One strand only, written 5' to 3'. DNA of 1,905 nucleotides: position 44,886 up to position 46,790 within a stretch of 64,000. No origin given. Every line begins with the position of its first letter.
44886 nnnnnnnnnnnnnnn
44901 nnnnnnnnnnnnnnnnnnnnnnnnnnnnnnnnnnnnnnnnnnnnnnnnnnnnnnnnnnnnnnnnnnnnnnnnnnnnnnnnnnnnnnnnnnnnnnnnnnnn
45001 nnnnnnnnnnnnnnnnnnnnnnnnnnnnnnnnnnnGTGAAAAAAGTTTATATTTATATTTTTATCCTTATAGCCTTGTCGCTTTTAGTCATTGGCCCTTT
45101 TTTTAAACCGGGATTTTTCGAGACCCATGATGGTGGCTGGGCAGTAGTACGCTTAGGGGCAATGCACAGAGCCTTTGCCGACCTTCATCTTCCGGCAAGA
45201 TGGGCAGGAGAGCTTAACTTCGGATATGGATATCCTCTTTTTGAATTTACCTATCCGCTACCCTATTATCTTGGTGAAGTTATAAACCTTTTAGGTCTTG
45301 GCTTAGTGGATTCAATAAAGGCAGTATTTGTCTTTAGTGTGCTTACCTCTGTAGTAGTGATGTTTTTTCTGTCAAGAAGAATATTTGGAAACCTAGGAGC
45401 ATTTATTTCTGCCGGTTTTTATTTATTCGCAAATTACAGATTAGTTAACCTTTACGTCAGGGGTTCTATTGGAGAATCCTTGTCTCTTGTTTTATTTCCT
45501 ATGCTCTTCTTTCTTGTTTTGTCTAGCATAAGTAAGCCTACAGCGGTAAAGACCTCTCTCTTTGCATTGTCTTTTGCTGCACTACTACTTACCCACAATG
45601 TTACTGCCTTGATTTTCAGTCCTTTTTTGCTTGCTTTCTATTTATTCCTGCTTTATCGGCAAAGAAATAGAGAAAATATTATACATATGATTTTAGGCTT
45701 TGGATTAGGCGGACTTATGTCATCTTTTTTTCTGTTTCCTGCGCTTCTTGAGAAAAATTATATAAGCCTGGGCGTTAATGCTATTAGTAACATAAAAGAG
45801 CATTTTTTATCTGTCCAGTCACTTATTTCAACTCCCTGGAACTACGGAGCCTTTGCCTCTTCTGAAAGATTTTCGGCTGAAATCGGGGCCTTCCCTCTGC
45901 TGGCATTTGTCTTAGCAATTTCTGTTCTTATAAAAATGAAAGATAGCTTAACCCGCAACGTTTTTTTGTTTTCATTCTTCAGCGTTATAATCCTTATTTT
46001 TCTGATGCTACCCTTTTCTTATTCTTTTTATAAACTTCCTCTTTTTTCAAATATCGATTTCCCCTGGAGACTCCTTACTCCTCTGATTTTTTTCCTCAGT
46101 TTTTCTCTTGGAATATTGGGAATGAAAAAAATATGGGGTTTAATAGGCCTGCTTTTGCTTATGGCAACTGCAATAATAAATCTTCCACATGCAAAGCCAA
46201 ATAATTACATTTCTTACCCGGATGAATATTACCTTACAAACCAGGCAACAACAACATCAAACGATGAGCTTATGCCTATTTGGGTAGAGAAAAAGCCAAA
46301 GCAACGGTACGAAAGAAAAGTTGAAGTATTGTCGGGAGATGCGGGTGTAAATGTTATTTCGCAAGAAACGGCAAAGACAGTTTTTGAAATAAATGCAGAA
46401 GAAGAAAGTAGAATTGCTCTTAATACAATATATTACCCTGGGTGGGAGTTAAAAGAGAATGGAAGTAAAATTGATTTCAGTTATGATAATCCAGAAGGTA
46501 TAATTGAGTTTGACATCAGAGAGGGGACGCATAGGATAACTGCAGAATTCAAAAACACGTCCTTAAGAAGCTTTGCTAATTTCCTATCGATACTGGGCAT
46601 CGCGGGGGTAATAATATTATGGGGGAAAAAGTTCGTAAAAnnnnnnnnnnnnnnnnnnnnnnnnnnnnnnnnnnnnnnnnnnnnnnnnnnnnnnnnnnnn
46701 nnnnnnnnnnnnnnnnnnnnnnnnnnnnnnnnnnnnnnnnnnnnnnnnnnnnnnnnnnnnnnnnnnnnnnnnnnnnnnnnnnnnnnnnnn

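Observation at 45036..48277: Tandem paralog pair of giant PTPS-related membrane proteins with conserved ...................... N-terminal block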

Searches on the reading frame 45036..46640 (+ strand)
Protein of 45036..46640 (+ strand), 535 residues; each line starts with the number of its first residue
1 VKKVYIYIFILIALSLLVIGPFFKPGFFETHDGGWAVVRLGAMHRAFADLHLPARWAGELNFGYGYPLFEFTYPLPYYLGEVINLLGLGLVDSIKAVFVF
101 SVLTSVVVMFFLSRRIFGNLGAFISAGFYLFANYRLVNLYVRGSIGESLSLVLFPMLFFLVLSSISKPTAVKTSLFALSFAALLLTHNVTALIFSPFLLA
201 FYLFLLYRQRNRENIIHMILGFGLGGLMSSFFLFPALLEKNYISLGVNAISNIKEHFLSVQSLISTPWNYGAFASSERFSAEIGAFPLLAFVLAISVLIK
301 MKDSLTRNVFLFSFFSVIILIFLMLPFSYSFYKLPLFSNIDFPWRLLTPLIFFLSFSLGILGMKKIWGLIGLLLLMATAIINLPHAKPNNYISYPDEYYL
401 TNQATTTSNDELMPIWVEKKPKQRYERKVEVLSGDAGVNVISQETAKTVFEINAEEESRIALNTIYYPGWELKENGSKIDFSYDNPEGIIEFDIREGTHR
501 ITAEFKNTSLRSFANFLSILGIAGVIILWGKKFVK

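Call 4: search_protein_families(library=pfam, proteins=[window:45036-46640:+], max_evalue=0.1)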
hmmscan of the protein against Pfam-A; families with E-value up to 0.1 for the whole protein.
window:45036-46640:+ (535 aa): 2 families
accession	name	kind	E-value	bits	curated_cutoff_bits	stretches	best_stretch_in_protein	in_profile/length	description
PF10131.15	PTPS_related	-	5.5e-09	35.5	26.4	1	73-396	4-314/621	6-pyruvoyl-tetrahydropterin synthase related domain; membrane protein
PF24095.1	DUF7378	-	0.087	13.1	27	1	310-353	18-61/144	Domain of unknown function (DUF7378)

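Call 6: search_protein_families(library=ncbifam, proteins=[window:45036-46640:+], max_evalue=0.01)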
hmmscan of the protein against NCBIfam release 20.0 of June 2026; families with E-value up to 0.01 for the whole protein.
window:45036-46640:+ (535 aa): 0 families

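Call 30: find_homologous_proteins(query=window:45036-46640:+, max_evalue=0.00001)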
Query window:45036-46640:+ (535 aa): 673 proteins with E <= 0.00001 among 8000 candidates; the best 120 are listed.
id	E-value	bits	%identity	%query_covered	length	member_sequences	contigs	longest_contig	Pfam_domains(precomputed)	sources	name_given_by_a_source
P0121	0.0e+0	1167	100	100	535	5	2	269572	PF10131.16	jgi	-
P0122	1.1e-271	920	76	100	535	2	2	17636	PF10131.16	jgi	jgi:hypothetical protein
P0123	3.3e-175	602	54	93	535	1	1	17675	PF10131.16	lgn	-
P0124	1.2e-168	581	51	100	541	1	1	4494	PF10131.16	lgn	-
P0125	2.1e-166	573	53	96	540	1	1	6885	PF10131.16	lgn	-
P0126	1.1e-159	551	51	96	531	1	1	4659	PF10131.16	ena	-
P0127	2.3e-159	550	50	100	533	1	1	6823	PF10131.16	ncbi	-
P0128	1.3e-157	544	50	98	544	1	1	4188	PF10131.16,PF13231.13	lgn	-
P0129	1.5e-157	544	50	96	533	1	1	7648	PF10131.16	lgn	-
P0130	4.2e-156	539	50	98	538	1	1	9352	PF10131.16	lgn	-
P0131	7.2e-156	538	50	97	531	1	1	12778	PF10131.16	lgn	-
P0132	1.7e-154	534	48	100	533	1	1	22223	PF10131.16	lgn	-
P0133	9.3e-154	531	47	97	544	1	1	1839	PF10131.16,PF09586.17,PF13231.13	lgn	-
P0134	3.0e-153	530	48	96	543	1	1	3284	PF10131.16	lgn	-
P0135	1.6e-149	517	48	99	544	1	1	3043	PF10131.16,PF13231.13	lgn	-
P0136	1.3e-148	514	46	93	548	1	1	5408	PF10131.16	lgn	-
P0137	4.3e-148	513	48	97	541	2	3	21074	PF10131.16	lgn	-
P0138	7.0e-143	496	46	97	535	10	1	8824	PF10131.16,PF13231.13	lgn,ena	-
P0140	5.4e-141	489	46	96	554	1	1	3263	PF10131.16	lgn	-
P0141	5.0e-140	486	45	97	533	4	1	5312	PF10131.16,PF13231.13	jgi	-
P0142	9.1e-139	482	47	98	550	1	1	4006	PF10131.16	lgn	-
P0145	7.2e-135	469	46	98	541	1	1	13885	PF10131.16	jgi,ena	-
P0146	2.7e-134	467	44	100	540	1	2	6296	PF10131.16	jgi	-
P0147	1.1e-132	462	45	96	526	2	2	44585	PF10131.16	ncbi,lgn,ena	-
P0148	1.2e-132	462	44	99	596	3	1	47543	PF10131.16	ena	-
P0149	1.6e-131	458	46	94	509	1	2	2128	PF10131.16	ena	-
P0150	3.2e-129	450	44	97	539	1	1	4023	PF10131.16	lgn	-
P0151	3.3e-126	440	41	99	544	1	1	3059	PF10131.16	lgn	-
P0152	6.2e-126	440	43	100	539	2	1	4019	PF10131.16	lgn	-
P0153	6.6e-126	439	43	97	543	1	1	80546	PF10131.16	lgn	-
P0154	1.9e-125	438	44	99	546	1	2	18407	PF10131.16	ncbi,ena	-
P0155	9.3e-125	436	43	97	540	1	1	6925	PF10131.16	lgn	-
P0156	6.4e-124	433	41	100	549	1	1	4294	PF10131.16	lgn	-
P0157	7.9e-124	433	41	99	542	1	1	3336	PF10131.16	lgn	-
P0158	9.3e-124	432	42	100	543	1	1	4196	PF10131.16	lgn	-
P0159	1.5e-123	432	42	99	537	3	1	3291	PF10131.16,PF09586.17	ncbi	-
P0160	8.1e-123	429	43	95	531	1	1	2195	PF10131.16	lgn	-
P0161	1.0e-122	429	42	98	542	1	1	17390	PF10131.16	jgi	-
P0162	5.7e-122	427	42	99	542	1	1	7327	PF10131.16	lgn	-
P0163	1.6e-121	425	41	99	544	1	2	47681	PF10131.16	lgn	-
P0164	1.7e-121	425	47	84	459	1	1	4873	PF10131.16,PF13231.13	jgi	jgi:uncharacterized membrane protein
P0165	2.7e-121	424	43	96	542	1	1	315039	PF10131.16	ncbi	-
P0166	8.1e-121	423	40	98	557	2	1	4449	PF10131.16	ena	-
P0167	2.8e-119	418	40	96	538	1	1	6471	PF10131.16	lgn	-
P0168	3.4e-119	417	40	99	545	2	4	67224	PF10131.16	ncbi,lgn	-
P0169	4.9e-119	417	42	96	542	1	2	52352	PF10131.16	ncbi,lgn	-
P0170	5.0e-119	417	42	100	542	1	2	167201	PF10131.16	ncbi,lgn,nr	ncbi:hypothetical protein HY029_03475 [Candidatus Gottesmanbacteria bacterium]|nr:hypothetical prote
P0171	2.0e-118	415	40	96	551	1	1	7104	PF10131.16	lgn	-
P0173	3.5e-118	414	42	100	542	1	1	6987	PF10131.16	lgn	-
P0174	3.9e-118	414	41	96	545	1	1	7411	PF10131.16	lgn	-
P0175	4.4e-118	414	42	99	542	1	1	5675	PF10131.16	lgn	-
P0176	4.5e-118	414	42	99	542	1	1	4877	PF10131.16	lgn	-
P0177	5.8e-118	413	42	94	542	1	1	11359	PF10131.16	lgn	-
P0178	6.6e-118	413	42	94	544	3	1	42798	PF10131.16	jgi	-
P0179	7.0e-118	413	41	97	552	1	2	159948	PF10131.16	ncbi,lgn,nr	ncbi:MAG TPA: hypothetical protein VLF68_01125 [Candidatus Saccharimonadales bacterium]|nr:hypotheti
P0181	9.8e-118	413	43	98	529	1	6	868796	PF10131.16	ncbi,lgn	-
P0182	1.2e-117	412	44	93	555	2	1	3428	PF10131.16,PF13231.13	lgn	-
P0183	1.8e-117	412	42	99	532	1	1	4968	PF10131.16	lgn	-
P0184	3.3e-117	411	40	99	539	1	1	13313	PF10131.16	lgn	-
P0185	4.3e-117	410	41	99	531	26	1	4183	PF10131.16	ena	-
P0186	1.5e-116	409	41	98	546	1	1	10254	PF10131.16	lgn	-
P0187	1.9e-116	408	41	98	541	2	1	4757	PF10131.16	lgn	-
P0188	2.6e-116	408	40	97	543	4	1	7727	PF10131.16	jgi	-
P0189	2.7e-116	408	39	97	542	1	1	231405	PF10131.16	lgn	-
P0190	3.4e-116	407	40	97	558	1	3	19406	PF09586.17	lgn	-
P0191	6.0e-116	407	40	92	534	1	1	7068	PF10131.16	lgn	-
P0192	8.1e-116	406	39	99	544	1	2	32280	PF10131.16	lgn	-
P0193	9.0e-116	406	41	98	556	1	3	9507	PF10131.16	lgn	-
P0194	9.4e-116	406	41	99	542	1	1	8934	PF10131.16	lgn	-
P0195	1.3e-115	406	40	98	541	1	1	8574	PF10131.16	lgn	-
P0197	2.3e-115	405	41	93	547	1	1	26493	PF10131.16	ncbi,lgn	-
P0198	2.7e-115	404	40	100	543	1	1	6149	PF10131.16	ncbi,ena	-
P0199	3.8e-115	404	40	94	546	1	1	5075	PF10131.16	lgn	-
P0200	4.4e-115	404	41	97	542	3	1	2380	PF10131.16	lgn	-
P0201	4.4e-115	404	41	100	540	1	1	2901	PF10131.16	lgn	-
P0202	8.8e-115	403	41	97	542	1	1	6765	PF10131.16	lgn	-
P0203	1.0e-114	403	40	98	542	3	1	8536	PF10131.16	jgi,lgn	jgi:hypothetical protein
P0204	1.4e-114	402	40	100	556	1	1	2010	PF10131.16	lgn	-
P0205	1.7e-114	402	43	92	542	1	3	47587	PF10131.16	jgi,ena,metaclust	metaclust:\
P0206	1.8e-114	402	40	97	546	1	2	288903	PF10131.16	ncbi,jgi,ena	-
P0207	1.9e-114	402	40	98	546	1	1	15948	PF10131.16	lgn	-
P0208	2.0e-114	402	41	95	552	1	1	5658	PF10131.16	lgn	-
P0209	2.5e-114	401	40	97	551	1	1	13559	PF10131.16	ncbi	-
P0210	3.1e-114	401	41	96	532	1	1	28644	PF10131.16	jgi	jgi:hypothetical protein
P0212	5.1e-114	400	42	98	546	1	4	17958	PF10131.16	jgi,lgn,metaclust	jgi:hypothetical protein|metaclust:\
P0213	6.6e-114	400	42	96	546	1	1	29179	PF10131.16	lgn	-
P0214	6.8e-114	400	41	100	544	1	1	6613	PF10131.16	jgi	jgi:hypothetical protein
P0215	8.0e-114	400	40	98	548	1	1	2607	PF10131.16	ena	-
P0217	9.7e-114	399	39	97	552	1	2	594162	PF10131.16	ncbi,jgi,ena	-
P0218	1.6e-113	399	41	97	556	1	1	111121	PF10131.16,PF09586.17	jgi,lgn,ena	-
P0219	5.1e-113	397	40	98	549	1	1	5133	PF10131.16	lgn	-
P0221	7.0e-113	397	41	100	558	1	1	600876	PF10131.16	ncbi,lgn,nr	ncbi:MAG: hypothetical protein HYT07_02045 [Candidatus Levybacteria bacterium]|nr:hypothetical prote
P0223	8.3e-113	396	41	96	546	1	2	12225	PF10131.16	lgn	-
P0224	8.6e-113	396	39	95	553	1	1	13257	PF10131.16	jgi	jgi:hypothetical protein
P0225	8.8e-113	396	41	95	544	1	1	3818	PF10131.16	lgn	-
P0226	8.8e-113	396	42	96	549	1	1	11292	PF10131.16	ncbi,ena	-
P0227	8.9e-113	396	40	96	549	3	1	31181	PF10131.16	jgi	-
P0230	1.8e-112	395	42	96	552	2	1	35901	PF10131.16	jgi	-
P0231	2.0e-112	395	41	99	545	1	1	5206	PF10131.16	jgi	jgi:hypothetical protein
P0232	2.3e-112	395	42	92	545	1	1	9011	PF10131.16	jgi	jgi:hypothetical protein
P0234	2.5e-112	395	42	96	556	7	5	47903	PF10131.16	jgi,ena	-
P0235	2.8e-112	395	40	94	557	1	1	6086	PF10131.16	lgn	-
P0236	3.1e-112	394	39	94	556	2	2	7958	PF10131.16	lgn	-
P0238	3.2e-112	394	40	98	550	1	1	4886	PF10131.16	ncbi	-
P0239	3.2e-112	394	40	96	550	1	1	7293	PF10131.16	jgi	jgi:hypothetical protein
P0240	3.5e-112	394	40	97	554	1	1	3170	PF10131.16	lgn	-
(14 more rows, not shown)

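Call 40: predict_structure(alignment_id=A2)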
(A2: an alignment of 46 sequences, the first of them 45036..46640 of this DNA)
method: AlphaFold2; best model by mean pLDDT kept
length: 535 residues; sequences in the alignment: 46
mean_pLDDT: 88.8   pTM: 0.91
mean pLDDT of the five models: 88.8, 88.7, 87.7, 87.4, 87.0
residues with pLDDT >= 90: 342; 70-90: 149; 50-70: 33; < 50: 11
segments of 3 or more residues with pLDDT < 50: 67-70, 404-409
pLDDT, mean of each block of 10 residues (from residue 1): 88 97 87 78 87 70 55 83 95 96 98 97 98 95 92 98 93 96 92 95 90 94 97 86 72 89 92 86 96 95 95 97 96 86 94 98 97 98 94 84 51 70 77 92 87 94 77 91 79 94 90 95 92 62
secondary structure, 60 per line:
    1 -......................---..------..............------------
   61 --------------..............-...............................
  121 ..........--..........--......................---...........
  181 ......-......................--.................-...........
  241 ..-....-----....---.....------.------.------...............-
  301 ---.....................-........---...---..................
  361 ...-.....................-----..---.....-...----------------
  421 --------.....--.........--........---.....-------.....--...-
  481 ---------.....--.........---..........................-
elements in order: H2-23 H35-48 H75-88 H90-130 H133-142 H145-166 H170-186 H188-209 H212-228 H230-242 H244-247 H253-256 H260-264 H285-299 H304-324 H326-333 H343-363 H365-385 H396-400 E429-433 E436-444 E447-454 E458-462 E470-474 E477-479 E490-494 E497-505 H509-534

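Call 42: search_protein_representatives(alignment_id=A2)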
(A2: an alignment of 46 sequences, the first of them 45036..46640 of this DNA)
Query: 46 sequences, 542 profile positions. Proteins with E-value up to 0.001 (for the whole library): 26062; up to 1e-10: 15496; up to 1e-30: 7745. The best 150 are listed.
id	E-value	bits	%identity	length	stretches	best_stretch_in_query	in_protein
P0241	9.0e-257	869.4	-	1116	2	8-538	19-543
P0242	1.1e-245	832.8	-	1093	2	6-540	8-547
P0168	1.5e-213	726.7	-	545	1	2-537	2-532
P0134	6.0e-213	724.8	-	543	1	1-539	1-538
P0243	3.1e-208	709.2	-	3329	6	2-532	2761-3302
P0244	2.0e-193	660.3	-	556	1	1-536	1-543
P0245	1.6e-178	611.1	-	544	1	4-536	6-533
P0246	1.7e-177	607.7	-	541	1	1-538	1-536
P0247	4.0e-174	596.6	-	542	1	3-536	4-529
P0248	1.3e-173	594.9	-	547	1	3-537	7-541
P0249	7.0e-172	589.2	-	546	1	5-539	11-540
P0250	5.4e-171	586.3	-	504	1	5-538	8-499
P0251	6.0e-170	582.8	-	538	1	1-539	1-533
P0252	1.4e-169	581.6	-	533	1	1-536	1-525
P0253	3.0e-169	580.5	-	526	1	5-539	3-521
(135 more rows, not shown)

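Call 44: fold_search(model_id=the predicted structure, library=pdb)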
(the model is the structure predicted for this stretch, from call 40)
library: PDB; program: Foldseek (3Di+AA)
matches with E <= 10: 367; with E <= 0.001: 2
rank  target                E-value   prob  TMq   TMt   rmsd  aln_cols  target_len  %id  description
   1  8age_A                9.0e-04  1.00  0.43  0.37  11.4       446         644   13  Structure of yeast oligosaccharylransferase complex with acceptor peptide bound (released 2022-12-07)
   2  8agb_A                9.8e-04  1.00  0.41  0.35  12.0       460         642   12  Structure of yeast oligosaccharylransferase complex with lipid-linked oligosaccharide bound (released 2022-12-07)
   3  6c26_A                1.1e-03  1.00  0.44  0.37  12.0       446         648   13  The Cryo-EM structure of a eukaryotic oligosaccharyl transferase complex (released 2018-01-31)
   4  6ezn_F                1.5e-03  1.00  0.45  0.38  13.0       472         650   13  Cryo-EM structure of the yeast oligosaccharyltransferase (OST) complex (released 2018-01-17)
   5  5ogl_A                1.7e-03  1.00  0.40  0.32   9.5       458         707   16  Structure of bacterial oligosaccharyltransferase PglB in complex with an acceptor peptide and an lipid-linked oligosac (released 2017-10-25)
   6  8pn9_A                2.2e-03  1.00  0.43  0.36   9.5       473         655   11  Structure of human oligosaccharyltransferase OST-A complex bound to NGI-1 (released 2024-05-08)
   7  5f15                  4.9e-03  1.00  0.41  0.40   8.0       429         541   13  Crystal Structure of ArnT from Cupriavidus metallidurans bound to Undecaprenyl phosphate (released 2016-02-17)
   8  7bvf_B                6.4e-03  1.00  0.42  0.24  19.0       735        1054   12  Cryo-EM structure of Mycobacterium tuberculosis arabinosyltransferase EmbA-EmbB-AcpM2 in complex with ethambutol (released 2020-04-29)
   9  7oci_F                7.0e-03  1.00  0.44  0.38  10.2       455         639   13  Cryo-EM structure of yeast Ost6p containing oligosaccharyltransferase complex (released 2022-02-16)
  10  6w98_A                7.3e-03  1.00  0.47  0.21   6.4       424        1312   15  Single-Particle Cryo-EM Structure of Arabinofuranosyltransferase AftD from Mycobacteria (released 2020-05-13)
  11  5ezm                  7.7e-03  1.00  0.41  0.41   7.9       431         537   14  Crystal Structure of ArnT from Cupriavidus metallidurans in the apo state (released 2016-02-17)
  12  9s6t_A                7.7e-03  0.99  0.39  0.43  14.6       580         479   10  Ternary cryo-EM structure of chicken ALG12 with Dol25-PP-GlcNAc2Man7, Dol25-P-Man, and Fab (released 2026-03-18)
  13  6ftg_5                8.7e-03  1.00  0.40  0.35  12.2       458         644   12  Subtomogram average of OST-containing ribosome-translocon complexes from canine rough microsomal membranes (released 2018-03-21)
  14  5gmy_A                1.0e-02  1.00  0.43  0.29  10.6       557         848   12  Crystal structure of the Archaeoglobus fulgidus oligosaccharyltransferase (O29867_ARCFU) tethered with an acceptor pep (released 2017-02-01)
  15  7bvh_A                1.5e-02  0.87  0.30  0.18  20.4       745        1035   11  Crystal structure of arabinosyltransferase EmbC2-AcpM2 complex from Mycobacterium smegmatis complexed with di-arabinos (released 2020-04-29)
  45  6p25_B                4.9e-01  0.77  0.29  0.23  13.4       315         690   14  Structure of S. cerevisiae protein O-mannosyltransferase Pmt1-Pmt2 complex bound to the sugar donor and a peptide acce (released 2019-07-10)
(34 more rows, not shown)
